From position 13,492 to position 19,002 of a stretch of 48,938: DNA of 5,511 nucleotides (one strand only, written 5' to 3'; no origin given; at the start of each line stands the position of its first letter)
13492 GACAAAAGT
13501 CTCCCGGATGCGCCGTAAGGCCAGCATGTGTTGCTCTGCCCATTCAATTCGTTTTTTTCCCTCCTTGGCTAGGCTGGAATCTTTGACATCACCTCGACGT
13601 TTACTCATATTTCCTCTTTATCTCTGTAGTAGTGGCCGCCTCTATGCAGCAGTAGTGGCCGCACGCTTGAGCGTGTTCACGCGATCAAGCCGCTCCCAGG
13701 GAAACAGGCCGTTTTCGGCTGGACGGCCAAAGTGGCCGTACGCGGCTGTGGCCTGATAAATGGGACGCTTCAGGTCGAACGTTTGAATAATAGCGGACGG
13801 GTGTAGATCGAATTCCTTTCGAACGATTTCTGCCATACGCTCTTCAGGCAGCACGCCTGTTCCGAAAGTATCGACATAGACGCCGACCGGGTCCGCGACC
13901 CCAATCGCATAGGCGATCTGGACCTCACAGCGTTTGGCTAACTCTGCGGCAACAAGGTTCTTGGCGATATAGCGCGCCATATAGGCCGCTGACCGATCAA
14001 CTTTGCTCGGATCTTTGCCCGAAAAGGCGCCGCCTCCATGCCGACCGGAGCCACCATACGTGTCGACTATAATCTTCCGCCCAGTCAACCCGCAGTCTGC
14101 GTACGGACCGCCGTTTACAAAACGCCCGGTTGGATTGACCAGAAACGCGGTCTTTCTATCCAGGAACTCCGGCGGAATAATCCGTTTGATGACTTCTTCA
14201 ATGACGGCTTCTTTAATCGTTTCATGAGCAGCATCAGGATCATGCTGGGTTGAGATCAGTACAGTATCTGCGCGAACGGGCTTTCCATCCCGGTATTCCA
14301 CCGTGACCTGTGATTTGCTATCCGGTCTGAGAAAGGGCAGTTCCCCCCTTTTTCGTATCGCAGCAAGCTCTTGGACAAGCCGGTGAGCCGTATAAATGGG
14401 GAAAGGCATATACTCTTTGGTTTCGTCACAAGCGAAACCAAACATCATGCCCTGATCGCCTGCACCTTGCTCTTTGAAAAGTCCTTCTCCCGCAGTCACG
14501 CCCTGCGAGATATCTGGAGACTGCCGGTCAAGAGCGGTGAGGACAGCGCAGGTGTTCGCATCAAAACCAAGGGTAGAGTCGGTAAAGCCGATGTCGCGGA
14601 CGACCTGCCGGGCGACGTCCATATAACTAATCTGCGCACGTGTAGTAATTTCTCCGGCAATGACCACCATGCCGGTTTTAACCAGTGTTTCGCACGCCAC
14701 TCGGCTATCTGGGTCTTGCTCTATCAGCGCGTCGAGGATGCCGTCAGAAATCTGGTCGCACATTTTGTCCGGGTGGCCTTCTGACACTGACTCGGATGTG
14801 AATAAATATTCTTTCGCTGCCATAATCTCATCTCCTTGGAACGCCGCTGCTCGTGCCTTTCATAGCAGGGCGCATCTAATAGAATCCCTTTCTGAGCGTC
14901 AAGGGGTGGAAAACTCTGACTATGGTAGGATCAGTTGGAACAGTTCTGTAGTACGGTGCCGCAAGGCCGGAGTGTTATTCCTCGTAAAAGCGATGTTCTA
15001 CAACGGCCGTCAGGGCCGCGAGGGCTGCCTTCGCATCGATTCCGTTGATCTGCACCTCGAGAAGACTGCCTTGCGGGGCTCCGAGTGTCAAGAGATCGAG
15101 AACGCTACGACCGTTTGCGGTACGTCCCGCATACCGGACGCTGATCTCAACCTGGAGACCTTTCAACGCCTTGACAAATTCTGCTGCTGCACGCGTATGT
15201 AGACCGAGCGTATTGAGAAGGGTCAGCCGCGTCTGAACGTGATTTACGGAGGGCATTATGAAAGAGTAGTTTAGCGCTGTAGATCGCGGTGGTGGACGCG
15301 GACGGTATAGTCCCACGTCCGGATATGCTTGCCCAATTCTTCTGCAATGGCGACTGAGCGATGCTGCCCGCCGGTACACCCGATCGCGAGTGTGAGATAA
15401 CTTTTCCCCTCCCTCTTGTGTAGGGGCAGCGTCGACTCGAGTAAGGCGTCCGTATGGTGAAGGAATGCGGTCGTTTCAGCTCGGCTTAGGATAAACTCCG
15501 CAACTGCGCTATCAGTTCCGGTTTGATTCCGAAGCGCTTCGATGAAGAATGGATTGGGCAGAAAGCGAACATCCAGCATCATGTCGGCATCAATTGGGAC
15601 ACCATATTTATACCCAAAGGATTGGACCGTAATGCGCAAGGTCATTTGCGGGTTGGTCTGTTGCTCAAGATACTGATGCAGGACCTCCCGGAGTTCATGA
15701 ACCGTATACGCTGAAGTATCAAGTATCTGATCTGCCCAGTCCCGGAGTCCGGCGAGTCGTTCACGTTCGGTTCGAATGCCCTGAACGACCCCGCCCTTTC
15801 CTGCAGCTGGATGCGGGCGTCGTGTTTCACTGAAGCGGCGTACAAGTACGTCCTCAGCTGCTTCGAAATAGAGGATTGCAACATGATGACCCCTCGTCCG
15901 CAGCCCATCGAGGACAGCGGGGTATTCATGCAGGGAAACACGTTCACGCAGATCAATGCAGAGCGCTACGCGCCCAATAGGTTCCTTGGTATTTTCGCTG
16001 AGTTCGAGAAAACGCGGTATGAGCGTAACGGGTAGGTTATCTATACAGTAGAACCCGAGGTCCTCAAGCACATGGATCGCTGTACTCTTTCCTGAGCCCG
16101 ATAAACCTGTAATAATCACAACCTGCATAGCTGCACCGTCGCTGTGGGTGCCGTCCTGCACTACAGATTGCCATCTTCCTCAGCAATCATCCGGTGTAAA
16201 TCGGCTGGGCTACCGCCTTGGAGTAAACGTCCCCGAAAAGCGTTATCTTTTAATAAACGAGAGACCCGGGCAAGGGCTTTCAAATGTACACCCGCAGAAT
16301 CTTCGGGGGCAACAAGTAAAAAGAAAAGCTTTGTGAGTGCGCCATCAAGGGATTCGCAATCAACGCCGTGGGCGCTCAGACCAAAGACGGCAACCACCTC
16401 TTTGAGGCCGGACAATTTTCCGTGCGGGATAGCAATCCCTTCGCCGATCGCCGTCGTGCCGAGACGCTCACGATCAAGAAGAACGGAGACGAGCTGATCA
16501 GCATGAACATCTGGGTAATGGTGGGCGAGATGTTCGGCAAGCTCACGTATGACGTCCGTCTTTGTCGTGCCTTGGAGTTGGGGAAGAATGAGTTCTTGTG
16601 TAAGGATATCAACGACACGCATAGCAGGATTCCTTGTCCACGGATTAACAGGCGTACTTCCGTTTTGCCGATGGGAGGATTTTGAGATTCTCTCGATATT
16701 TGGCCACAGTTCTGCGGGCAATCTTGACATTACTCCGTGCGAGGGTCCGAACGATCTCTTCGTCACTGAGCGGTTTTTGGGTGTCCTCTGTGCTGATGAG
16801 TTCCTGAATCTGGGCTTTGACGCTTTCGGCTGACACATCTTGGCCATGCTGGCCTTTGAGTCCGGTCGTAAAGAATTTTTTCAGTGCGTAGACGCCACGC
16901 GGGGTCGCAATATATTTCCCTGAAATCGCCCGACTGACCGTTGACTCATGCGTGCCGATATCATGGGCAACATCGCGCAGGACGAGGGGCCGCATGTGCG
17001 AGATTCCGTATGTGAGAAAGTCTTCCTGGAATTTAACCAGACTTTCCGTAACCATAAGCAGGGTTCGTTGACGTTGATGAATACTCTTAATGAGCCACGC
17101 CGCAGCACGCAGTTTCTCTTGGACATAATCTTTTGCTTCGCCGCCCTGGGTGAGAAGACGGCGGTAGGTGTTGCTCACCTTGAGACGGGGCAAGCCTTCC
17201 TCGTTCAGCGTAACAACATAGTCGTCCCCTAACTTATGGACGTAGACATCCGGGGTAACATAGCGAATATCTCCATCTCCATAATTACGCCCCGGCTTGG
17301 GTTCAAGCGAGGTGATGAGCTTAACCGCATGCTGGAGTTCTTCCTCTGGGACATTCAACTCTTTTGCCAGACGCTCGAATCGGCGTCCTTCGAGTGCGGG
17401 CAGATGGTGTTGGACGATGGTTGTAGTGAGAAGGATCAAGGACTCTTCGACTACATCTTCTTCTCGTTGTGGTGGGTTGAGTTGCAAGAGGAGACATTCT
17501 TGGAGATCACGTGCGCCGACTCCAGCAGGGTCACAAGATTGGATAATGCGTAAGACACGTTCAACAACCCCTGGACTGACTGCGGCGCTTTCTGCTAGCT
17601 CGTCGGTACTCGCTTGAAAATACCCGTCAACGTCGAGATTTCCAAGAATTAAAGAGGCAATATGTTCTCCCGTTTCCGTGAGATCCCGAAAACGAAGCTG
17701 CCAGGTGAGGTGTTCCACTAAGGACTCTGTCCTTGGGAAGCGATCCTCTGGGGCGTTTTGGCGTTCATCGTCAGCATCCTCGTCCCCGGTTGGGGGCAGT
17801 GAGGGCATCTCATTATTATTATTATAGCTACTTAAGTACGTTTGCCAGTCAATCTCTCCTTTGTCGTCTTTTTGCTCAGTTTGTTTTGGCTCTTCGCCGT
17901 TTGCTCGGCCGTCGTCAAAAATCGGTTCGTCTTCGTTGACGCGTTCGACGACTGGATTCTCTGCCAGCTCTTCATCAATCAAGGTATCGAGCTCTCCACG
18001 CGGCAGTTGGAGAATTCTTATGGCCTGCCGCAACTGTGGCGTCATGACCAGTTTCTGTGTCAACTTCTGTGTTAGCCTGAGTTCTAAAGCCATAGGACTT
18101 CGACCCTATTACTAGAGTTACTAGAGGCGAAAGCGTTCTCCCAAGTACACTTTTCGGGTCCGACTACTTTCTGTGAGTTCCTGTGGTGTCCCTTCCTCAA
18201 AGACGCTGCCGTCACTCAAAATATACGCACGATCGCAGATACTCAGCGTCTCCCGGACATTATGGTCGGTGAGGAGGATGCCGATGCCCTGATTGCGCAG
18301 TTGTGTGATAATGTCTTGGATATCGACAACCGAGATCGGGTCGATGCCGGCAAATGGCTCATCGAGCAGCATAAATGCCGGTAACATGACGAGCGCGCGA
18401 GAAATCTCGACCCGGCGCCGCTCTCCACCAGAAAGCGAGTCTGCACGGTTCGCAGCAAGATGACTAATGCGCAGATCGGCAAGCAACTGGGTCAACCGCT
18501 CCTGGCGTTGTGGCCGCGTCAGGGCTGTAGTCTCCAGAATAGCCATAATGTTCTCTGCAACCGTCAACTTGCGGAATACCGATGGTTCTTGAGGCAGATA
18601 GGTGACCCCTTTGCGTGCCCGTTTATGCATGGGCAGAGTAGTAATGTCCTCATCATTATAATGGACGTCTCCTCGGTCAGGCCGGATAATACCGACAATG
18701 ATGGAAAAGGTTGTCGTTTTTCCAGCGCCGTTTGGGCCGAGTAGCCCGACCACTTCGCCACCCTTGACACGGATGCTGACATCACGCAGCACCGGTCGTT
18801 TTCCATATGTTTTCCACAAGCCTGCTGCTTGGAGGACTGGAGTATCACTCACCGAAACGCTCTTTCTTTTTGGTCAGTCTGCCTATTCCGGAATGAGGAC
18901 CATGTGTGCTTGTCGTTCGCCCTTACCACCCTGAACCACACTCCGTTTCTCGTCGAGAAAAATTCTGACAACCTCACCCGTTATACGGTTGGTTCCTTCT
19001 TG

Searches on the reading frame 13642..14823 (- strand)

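Call 76: search_protein_families(library=pfam, proteins=[window:13642-14823:-], max_evalue=0.00001)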
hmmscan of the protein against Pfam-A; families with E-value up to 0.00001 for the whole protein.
window:13642-14823:- (393 aa): 3 families
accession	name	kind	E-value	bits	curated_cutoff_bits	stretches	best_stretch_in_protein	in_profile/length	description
PF02773.21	S-AdoMet_synt_C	-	6.4e-67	224.2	25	1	238-378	2-138/138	S-adenosylmethionine synthetase, C-terminal domain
PF02772.21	S-AdoMet_synt_M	-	2.3e-49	167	29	1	118-235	1-120/120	S-adenosylmethionine synthetase, central domain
PF00438.25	S-AdoMet_synt_N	-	2.4e-44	150.3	33.1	1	6-103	2-99/99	S-adenosylmethionine synthetase, N-terminal domain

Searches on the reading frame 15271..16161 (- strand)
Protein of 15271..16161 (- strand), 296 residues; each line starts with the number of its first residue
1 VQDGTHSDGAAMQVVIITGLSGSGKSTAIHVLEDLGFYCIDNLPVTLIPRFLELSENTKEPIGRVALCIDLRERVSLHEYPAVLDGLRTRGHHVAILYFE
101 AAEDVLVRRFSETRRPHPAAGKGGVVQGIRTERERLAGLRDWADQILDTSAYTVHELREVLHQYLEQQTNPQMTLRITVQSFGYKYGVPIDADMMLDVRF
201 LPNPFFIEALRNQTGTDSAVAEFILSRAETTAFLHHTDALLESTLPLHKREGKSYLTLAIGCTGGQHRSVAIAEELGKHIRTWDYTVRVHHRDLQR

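Call 76: search_protein_families(library=pfam, proteins=[window:15271-16161:-], max_evalue=0.00001)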
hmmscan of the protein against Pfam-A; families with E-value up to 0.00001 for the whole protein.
window:15271-16161:- (296 aa): 2 families
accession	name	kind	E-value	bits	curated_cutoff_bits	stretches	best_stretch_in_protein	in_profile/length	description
PF03668.21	RapZ-like_N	-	2.2e-46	158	25.4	1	12-166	1-155/158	RapZ-like N-terminal domain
PF22740.1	PapZ_C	-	3.2e-46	156.9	27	1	176-294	2-120/121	RapZ C-terminal domain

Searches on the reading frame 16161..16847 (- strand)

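Call 76: search_protein_families(library=pfam, proteins=[window:16161-16847:-], max_evalue=0.00001)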
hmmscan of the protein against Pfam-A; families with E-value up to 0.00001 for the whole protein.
window:16161-16847:- (228 aa): 1 family
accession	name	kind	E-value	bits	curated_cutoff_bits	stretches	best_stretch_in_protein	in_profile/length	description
PF00359.27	PTS_EIIA_2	-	8.4e-30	104.1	27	1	81-223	2-143/144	Phosphoenolpyruvate-dependent sugar phosphotransferase system, EIIA 2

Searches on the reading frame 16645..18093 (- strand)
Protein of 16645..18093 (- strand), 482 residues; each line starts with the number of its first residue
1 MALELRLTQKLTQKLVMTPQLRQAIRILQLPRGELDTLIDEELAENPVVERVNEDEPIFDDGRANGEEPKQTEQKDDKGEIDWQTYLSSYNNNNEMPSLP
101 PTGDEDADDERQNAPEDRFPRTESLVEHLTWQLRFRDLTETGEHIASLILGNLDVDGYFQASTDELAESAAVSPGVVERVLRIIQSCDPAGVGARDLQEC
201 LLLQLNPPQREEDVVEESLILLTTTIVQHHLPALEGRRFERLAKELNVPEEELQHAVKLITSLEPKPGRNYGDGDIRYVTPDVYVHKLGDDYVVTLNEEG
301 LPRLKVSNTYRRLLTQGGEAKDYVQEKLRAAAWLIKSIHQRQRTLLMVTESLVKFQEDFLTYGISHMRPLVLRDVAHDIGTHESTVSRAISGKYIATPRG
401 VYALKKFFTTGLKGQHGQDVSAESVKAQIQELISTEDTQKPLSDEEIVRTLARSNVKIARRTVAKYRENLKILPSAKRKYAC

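Call 76: search_protein_families(library=pfam, proteins=[window:16645-18093:-], max_evalue=0.00001)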
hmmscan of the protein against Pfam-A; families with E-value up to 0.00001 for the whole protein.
window:16645-18093:- (482 aa): 3 families
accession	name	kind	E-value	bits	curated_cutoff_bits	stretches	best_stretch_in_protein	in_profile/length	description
PF04963.19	Sigma54_CBD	-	2e-60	204.2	22.9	1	118-310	5-185/185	Sigma-54 factor, core binding domain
PF04552.19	Sigma54_DBD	-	3.7e-60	202.7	22.8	1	322-479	2-159/160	Sigma-54, DNA binding domain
PF00309.25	Sigma54_AID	-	4e-18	65.4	23.8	1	6-50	1-45/46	Sigma-54 factor, Activator interacting domain (AID)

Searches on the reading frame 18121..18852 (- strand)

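Call 76: search_protein_families(library=pfam, proteins=[window:18121-18852:-], max_evalue=0.00001)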
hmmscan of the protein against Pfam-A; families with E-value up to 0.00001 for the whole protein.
window:18121-18852:- (243 aa): 1 family
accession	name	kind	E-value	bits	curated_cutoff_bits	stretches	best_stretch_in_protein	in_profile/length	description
PF00005.33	ABC_tran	-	3e-36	125.5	25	1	22-168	1-137/137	ABC transporter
